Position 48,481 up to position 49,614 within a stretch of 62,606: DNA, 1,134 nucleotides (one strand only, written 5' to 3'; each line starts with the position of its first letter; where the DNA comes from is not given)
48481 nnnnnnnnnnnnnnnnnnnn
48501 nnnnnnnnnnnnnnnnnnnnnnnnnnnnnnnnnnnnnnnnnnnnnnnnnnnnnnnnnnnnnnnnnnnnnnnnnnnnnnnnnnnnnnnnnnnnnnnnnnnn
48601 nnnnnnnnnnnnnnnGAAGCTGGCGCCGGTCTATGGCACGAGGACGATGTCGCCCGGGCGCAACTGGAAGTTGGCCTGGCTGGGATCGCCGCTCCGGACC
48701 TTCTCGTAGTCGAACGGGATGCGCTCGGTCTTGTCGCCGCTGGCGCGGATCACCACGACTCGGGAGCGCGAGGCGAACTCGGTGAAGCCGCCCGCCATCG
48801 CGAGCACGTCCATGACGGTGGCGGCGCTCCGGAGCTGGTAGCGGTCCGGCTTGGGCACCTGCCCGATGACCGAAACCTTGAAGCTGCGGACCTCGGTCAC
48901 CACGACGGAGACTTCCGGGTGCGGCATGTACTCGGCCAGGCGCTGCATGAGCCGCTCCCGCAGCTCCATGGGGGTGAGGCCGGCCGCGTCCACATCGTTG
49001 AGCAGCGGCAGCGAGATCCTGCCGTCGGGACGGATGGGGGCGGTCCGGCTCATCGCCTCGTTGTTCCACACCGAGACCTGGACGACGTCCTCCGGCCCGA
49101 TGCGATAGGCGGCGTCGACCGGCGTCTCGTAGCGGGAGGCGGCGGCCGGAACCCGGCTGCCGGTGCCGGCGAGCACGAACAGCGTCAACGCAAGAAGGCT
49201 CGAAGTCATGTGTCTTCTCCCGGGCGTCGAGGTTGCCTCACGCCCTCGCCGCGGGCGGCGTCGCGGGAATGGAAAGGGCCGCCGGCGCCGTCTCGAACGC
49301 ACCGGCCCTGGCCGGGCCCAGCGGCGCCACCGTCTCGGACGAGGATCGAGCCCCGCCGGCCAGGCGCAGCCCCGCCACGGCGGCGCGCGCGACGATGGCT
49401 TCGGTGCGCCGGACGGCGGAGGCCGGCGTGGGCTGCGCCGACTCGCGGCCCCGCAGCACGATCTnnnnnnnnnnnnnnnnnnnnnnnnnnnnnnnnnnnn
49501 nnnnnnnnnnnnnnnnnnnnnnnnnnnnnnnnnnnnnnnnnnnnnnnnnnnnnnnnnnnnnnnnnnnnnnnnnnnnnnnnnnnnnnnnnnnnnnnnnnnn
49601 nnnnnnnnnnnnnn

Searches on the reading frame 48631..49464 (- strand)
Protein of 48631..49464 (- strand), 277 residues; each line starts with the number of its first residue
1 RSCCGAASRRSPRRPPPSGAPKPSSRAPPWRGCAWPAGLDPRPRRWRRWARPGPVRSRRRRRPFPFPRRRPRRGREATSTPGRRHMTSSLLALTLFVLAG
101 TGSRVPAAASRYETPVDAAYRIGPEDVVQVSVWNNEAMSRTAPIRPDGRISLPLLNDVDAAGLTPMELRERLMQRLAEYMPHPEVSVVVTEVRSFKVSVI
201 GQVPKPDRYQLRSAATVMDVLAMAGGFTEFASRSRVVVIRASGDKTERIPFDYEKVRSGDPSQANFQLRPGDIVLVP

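Call 25: search_protein_families(library=pfam, proteins=[window:48631-49464:-], max_evalue=0.001)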
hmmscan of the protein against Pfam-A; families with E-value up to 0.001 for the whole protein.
window:48631-49464:- (277 aa): 3 families
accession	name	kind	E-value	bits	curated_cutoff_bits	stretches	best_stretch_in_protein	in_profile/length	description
PF02563.21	Poly_export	-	5.1e-24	84.7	28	1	115-189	2-76/77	Polysaccharide biosynthesis/export protein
PF10531.15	SLBB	-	1.1e-10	41.7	27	1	196-245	1-50/55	SLBB domain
PF22461.2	SLBB_2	-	1.3e-09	38.5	27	1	196-276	2-79/79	SLBB domain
